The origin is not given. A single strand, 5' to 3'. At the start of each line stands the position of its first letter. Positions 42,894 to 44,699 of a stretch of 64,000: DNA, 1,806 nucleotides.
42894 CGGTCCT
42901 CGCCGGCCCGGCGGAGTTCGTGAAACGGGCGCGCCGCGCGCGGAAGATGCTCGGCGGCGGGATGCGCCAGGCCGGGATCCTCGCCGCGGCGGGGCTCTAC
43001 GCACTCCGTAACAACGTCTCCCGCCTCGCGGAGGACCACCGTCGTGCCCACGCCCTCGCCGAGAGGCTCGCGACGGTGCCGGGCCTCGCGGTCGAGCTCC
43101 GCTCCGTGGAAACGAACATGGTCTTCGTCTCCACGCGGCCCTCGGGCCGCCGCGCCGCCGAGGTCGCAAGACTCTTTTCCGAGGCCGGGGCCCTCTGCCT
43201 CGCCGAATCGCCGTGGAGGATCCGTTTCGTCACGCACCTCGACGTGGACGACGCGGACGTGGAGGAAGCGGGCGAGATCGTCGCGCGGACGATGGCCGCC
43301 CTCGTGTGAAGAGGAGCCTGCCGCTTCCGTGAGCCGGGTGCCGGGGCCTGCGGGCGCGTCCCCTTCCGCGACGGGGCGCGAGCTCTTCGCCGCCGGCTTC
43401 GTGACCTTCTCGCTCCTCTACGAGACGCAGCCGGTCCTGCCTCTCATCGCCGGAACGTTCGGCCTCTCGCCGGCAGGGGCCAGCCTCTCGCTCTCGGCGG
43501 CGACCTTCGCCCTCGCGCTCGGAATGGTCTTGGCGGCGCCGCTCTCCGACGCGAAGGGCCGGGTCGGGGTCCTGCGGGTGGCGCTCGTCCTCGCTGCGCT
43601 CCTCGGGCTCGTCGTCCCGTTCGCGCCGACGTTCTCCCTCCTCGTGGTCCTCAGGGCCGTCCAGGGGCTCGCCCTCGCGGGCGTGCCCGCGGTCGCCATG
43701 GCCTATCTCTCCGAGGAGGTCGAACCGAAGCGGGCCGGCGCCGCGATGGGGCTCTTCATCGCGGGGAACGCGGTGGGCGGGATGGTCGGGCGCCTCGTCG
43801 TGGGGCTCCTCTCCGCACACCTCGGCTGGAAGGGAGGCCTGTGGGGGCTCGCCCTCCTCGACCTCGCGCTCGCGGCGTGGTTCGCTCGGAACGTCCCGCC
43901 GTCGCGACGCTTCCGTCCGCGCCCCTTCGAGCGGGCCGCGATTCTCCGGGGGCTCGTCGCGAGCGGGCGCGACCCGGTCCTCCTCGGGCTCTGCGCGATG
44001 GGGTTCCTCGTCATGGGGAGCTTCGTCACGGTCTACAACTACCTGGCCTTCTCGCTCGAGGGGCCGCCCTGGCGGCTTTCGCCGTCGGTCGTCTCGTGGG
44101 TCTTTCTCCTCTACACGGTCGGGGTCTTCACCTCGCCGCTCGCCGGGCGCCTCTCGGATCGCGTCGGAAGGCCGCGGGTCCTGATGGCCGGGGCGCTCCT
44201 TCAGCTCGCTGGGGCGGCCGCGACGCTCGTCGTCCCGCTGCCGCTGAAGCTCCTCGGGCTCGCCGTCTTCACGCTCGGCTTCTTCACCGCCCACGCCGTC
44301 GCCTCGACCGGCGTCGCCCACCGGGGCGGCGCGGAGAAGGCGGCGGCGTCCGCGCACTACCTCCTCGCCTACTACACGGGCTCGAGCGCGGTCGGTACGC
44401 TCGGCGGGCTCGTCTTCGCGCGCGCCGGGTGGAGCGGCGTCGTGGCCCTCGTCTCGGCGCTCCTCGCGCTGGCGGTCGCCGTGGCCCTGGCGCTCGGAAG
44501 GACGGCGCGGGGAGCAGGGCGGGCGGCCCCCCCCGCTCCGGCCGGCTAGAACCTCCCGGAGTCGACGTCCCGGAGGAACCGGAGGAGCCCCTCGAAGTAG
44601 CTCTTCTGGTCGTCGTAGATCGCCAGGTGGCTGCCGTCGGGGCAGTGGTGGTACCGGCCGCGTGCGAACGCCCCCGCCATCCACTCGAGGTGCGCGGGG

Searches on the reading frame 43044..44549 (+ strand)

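Call 57: search_protein_families(library=pfam, proteins=[window:43044-44549:+], max_evalue=0.00001)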
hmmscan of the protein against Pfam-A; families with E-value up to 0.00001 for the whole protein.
window:43044-44549:+ (501 aa): 2 families
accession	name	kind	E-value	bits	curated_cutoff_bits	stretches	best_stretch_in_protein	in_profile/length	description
PF07690.21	MFS_1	-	5.6e-39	134.5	33.4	2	114-331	1-226/347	Major Facilitator Superfamily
PF00083.30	Sugar_tr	-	4.2e-07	29.6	22.3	1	147-280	49-188/452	Sugar (and other) transporter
